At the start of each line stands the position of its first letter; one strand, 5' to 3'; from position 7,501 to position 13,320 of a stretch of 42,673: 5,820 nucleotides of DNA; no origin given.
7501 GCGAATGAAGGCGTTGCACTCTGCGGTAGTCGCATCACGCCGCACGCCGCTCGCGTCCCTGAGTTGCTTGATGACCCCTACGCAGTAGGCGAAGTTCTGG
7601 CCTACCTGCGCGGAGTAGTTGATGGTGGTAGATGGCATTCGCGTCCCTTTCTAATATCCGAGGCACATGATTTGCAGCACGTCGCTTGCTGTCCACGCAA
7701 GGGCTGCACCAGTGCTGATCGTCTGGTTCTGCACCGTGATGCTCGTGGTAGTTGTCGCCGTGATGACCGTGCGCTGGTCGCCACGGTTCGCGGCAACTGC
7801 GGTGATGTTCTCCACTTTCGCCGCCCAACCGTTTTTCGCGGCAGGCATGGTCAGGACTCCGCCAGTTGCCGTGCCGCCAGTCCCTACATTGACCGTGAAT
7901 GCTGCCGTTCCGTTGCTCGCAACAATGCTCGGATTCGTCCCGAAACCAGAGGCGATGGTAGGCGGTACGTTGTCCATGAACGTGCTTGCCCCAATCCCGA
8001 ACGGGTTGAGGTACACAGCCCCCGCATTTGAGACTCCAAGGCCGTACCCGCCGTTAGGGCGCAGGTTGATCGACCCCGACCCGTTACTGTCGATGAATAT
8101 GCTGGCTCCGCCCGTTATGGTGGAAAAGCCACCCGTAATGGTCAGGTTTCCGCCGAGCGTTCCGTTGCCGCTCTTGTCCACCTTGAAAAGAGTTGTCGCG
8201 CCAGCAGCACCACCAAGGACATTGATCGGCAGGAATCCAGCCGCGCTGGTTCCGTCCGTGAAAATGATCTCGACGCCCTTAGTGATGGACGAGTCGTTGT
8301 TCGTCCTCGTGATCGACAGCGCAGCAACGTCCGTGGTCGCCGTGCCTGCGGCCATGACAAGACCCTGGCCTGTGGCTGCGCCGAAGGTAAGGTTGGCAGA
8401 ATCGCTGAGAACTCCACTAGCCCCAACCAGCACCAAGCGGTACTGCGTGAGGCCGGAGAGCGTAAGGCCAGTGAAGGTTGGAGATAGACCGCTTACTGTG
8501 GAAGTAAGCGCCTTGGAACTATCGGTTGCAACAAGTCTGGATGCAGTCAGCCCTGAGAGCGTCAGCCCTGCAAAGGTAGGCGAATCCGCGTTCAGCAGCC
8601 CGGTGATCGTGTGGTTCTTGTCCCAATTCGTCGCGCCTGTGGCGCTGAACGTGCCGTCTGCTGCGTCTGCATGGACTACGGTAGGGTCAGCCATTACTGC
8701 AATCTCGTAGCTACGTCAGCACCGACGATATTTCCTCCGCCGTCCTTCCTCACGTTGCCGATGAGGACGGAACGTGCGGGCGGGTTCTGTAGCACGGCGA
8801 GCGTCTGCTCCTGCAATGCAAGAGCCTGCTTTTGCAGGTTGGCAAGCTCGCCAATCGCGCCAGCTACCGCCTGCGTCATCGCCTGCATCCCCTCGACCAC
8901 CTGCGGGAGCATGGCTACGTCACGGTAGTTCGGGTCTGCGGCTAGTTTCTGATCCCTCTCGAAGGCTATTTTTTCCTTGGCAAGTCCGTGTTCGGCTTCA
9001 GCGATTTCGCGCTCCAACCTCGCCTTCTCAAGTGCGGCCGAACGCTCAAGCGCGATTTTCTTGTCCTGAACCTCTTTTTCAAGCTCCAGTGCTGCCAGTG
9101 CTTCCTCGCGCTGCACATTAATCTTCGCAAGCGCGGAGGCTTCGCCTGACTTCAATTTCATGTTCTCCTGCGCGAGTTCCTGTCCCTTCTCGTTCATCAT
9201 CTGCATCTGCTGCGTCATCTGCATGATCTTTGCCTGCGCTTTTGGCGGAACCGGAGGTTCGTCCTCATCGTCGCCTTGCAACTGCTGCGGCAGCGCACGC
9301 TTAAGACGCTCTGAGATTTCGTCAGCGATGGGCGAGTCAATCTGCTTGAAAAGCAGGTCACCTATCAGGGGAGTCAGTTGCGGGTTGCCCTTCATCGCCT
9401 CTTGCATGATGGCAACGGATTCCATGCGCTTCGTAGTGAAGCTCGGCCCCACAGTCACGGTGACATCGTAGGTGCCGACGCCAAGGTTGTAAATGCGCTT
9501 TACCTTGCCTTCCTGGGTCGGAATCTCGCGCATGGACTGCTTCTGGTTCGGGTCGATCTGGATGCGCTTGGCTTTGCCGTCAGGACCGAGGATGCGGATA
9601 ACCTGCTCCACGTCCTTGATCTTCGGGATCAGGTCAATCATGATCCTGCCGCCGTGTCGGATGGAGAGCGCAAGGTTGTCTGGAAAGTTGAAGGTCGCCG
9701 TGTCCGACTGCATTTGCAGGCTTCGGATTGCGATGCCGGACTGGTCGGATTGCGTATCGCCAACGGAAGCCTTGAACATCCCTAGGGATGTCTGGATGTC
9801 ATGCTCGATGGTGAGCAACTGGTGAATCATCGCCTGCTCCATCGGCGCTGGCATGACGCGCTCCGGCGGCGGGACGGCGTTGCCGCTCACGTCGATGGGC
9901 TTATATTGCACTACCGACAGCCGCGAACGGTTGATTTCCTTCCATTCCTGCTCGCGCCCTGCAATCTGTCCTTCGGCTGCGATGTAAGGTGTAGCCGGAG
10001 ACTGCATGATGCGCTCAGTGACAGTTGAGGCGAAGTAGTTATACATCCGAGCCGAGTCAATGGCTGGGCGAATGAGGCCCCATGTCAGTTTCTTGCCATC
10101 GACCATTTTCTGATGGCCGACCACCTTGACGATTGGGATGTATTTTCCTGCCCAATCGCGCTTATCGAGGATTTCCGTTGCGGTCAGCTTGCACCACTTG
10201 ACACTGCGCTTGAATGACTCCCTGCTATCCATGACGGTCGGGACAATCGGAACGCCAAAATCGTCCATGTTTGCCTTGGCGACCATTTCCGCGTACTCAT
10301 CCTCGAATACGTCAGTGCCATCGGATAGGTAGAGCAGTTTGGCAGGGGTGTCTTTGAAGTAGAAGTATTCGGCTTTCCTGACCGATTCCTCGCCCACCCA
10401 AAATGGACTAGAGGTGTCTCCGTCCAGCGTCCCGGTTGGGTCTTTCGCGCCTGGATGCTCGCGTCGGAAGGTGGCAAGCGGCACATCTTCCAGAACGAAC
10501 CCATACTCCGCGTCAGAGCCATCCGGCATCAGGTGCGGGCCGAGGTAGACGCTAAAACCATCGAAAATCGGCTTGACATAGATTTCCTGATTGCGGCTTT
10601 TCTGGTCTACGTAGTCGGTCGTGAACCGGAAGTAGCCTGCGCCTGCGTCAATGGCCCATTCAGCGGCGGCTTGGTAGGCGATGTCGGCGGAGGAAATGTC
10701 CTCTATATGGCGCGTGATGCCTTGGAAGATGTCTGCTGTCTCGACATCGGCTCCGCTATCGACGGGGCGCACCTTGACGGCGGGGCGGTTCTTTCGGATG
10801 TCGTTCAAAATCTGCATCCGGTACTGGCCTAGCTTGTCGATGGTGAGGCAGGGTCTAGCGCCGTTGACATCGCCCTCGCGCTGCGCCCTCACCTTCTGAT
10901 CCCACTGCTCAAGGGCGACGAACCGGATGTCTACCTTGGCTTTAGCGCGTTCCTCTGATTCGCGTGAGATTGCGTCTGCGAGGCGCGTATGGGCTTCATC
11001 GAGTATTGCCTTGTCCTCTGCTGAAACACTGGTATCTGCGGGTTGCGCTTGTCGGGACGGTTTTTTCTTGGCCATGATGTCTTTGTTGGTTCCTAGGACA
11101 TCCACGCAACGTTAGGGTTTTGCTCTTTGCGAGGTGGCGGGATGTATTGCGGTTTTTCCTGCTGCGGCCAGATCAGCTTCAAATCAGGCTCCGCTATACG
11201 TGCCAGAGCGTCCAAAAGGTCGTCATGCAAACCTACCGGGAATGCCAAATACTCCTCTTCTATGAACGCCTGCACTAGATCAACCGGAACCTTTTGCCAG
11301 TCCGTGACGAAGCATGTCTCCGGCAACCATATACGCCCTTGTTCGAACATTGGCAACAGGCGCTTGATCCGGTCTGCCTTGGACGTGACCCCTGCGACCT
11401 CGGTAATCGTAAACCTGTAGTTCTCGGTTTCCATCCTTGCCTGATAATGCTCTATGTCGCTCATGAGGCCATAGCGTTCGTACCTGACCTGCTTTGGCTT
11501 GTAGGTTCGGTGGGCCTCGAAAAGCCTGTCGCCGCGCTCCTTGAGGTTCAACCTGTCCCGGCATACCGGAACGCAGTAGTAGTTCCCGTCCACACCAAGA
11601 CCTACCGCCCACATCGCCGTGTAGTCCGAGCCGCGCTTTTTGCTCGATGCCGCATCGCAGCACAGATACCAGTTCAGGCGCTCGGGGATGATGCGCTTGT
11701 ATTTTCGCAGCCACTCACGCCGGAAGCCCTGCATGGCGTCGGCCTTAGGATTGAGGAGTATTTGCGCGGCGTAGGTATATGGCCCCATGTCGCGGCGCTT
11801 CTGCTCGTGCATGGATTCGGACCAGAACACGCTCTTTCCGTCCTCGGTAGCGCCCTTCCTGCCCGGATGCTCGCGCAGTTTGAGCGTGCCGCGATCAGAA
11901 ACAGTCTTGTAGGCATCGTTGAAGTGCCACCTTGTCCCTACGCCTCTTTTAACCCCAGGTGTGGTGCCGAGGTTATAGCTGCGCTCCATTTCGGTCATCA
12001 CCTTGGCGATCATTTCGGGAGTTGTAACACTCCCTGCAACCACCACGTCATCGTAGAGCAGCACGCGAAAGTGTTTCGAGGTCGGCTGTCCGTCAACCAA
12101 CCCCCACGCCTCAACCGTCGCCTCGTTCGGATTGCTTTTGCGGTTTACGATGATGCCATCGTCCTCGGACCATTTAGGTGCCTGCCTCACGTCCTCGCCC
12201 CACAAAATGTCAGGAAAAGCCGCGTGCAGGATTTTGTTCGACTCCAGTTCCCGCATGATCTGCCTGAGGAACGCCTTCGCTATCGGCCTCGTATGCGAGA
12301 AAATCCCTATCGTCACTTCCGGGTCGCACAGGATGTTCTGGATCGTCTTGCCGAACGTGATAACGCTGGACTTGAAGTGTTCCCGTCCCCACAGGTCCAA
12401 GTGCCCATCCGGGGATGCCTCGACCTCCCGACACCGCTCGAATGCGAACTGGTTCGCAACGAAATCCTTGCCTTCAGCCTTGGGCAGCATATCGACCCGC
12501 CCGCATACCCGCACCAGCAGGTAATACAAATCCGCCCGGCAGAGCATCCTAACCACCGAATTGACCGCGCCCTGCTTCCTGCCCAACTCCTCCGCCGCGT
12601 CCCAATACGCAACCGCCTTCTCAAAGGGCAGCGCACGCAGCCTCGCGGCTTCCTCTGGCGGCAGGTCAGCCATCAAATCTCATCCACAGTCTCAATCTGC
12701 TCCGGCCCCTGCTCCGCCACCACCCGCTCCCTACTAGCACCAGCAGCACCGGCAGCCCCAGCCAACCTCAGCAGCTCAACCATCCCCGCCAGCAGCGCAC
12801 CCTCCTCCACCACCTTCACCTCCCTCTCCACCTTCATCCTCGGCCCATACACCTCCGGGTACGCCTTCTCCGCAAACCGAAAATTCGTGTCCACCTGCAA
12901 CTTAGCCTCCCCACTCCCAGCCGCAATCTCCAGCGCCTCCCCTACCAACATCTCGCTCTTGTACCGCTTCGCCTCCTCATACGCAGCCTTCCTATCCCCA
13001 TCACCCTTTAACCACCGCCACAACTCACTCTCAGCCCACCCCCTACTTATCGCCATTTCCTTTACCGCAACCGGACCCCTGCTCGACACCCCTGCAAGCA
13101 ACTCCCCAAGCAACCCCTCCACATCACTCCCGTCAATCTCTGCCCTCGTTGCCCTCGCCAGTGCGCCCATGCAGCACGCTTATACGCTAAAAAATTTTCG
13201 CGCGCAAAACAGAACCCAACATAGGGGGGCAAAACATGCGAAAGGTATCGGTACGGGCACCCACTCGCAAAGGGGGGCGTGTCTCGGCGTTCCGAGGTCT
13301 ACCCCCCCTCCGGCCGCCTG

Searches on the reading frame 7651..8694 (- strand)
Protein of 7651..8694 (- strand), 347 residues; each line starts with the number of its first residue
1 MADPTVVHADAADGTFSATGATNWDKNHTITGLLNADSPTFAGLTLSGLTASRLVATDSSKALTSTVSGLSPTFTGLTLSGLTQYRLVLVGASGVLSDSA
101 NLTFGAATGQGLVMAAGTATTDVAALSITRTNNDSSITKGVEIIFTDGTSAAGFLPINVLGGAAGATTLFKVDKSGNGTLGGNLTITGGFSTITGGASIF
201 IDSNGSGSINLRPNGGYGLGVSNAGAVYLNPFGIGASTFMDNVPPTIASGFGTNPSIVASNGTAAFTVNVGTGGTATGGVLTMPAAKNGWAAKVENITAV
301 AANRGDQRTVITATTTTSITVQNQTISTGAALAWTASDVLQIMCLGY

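Call 3: search_protein_families(library=pfam, proteins=[window:7651-8694:-], max_evalue=0.01)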
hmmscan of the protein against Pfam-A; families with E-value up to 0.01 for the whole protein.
window:7651-8694:- (347 aa): 0 families

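Call 11: search_protein_families(library=phrogs, proteins=[window:7651-8694:-], max_evalue=0.001)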
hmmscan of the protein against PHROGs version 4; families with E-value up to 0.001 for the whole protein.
window:7651-8694:- (347 aa): 0 families

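Call 88: predict_structure(protein=window:7651-8694:-)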
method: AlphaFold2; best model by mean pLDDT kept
length: 347 residues; sequences in the alignment: 1
mean_pLDDT: 35.7   pTM: 0.27
mean pLDDT of the five models: 35.7, 35.7, 35.6, 34.3, 30.7
residues with pLDDT >= 90: 0; 70-90: 0; 50-70: 4; < 50: 343
segments of 3 or more residues with pLDDT < 50: 1-43, 47-53, 55-76, 78-347
pLDDT, mean of each block of 10 residues (from residue 1): 41 43 44 46 47 43 33 46 42 38 38 35 35 36 39 36 36 38 35 35 36 33 29 27 25 29 28 28 29 31 31 37 38 34 31
secondary structure, 60 per line:
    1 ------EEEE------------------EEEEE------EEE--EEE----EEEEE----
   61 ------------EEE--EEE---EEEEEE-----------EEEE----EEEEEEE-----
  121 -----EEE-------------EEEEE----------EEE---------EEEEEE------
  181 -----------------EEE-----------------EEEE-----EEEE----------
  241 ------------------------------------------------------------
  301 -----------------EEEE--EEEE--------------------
elements in order: E7-10 E29-33 E40-42 E45-47 E52-56 E73-75 E78-80 E84-89 E101-104 E109-115 E126-128 E142-146 E157-159 E169-174 E198-200 E218-221 E227-230 E318-321 E324-327

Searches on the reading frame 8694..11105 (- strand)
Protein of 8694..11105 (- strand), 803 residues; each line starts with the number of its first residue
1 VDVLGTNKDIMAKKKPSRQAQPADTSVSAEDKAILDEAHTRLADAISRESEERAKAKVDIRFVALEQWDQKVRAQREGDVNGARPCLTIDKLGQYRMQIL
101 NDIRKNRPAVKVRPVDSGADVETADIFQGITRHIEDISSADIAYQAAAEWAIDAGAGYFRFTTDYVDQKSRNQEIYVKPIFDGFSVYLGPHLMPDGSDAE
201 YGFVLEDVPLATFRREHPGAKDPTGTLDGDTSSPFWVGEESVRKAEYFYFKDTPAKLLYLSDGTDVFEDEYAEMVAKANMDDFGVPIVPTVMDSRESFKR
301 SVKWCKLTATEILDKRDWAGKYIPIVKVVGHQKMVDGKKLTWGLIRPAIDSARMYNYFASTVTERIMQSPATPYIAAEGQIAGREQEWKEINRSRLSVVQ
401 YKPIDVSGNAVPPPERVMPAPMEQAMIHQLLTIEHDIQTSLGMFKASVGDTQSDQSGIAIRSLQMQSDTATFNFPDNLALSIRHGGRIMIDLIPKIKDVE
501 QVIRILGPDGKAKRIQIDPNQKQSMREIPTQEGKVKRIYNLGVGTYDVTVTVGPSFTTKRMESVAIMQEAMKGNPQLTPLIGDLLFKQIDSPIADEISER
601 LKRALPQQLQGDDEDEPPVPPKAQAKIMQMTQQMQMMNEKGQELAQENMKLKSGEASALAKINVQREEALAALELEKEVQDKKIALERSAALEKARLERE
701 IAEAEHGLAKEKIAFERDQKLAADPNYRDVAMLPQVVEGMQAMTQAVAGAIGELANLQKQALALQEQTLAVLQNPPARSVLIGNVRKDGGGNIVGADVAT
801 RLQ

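Call 3: search_protein_families(library=pfam, proteins=[window:8694-11105:-], max_evalue=0.01)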
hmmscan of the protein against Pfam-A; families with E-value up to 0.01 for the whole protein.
window:8694-11105:- (803 aa): 1 family
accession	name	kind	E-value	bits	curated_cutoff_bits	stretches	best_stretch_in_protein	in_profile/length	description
PF16510.12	P22_portal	-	7.7e-151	504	26.1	1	41-650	3-590/594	Phage P22-like portal protein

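Call 7: search_dna_similar(query=window:8694-11105:-, collection=phages, mode=protein, max_rows=25)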
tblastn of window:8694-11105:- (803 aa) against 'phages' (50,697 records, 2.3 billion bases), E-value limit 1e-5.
Records with a match: 216; places in all: 217; records where one place covers at least 80% of the query: 2.
Best place of each record, by identity: <60% 216.
By first word of the organism name: Salmonella 95; Vibrio 23; Escherichia 21; Bacteriophage 14; Enterobacteria 13; Caudoviricetes 8; Ralstonia 5; Shewanella 3; Xylella 3; Hamiltonella 3; and 17 more.
By host as written in the record: - 33; Salmonella enterica subsp. enterica serovar Typhimurium 21; Salmonella sp. 17; Vibrio crassostreae 12; Escherichia coli 11; Salmonella enterica 11; Candidatus Hamiltonella defensa 5; Escherichia coli K-12 MG1655 5; and 71 more.
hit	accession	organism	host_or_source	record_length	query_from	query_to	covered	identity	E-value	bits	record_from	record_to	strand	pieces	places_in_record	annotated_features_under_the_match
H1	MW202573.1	Caudoviricetes sp.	Manatee Spring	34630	30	622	74%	39.4%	2e-118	400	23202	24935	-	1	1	phage P22 like portal protein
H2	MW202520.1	Caudoviricetes sp.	Manatee Spring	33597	35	627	74%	38.3%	2e-110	377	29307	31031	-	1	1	phage P22 like portal protein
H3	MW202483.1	Caudoviricetes sp.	Manatee Spring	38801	41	618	72%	39.0%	8e-113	384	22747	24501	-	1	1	phage P22 like portal protein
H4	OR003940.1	Phage DSL-LC05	Gammaproteobacteria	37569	34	615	72%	38.7%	3e-111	379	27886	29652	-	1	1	portal protein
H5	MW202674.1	Caudoviricetes sp.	Manatee Spring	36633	35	627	74%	37.0%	2e-103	356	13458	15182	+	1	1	phage P22 like portal protein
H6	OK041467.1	Pseudomonas phage PAE2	Pseudomonas aeruginosa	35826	24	627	75%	35.9%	2e-99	345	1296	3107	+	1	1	putative portal protein | putative terminase large subunit protein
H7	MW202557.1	Caudoviricetes sp.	Manatee Spring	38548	4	663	82%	32.2%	1e-92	325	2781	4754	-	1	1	phage P22 like portal protein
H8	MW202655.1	Bacteriophage sp.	Manatee Spring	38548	4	663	82%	32.2%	1e-92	325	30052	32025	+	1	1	phage P22 like portal protein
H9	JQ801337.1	Vibrio phage VvAW1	Vibrio vulnificus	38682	21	620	75%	35.0%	2e-92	324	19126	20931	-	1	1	hypothetical protein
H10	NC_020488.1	Vibrio phage VvAW1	Vibrio vulnificus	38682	21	620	75%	35.0%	2e-92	324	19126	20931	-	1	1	portal protein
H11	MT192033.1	Chlorobiaceae phage CV-1-33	Chlorobiaceae bacterium strain GSB-B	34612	29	611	73%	35.5%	7e-85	302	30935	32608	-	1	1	hypothetical protein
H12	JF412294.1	EBPR podovirus 1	-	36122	28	616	73%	34.5%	1e-93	328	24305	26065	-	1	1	gp37: portal protein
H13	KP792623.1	Rhodoferax phage P26218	Rhodoferax sp. IMCC26218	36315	28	616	73%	34.0%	5e-96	335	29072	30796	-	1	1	portal protein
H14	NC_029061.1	Rhodoferax phage P26218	Rhodoferax sp. IMCC26218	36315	28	616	73%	34.0%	5e-96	335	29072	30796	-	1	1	portal protein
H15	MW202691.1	Caudoviricetes sp.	Manatee Spring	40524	35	622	73%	33.6%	1e-67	250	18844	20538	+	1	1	phage P22 like portal protein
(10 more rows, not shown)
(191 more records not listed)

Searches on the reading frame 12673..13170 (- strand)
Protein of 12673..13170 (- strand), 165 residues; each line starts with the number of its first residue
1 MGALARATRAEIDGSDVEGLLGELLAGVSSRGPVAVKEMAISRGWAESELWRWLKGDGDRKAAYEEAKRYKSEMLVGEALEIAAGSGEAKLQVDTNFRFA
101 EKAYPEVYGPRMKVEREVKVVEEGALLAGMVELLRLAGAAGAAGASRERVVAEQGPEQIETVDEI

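Call 85: search_protein_families(library=phrogs, proteins=[window:12673-13170:-], max_evalue=0.001)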
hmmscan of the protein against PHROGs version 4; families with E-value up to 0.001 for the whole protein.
window:12673-13170:- (165 aa): 1 family
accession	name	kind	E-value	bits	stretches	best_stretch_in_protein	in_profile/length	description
phrog_1482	-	head and packaging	1.1e-07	32.6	1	47-121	45-126/147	terminase small subunit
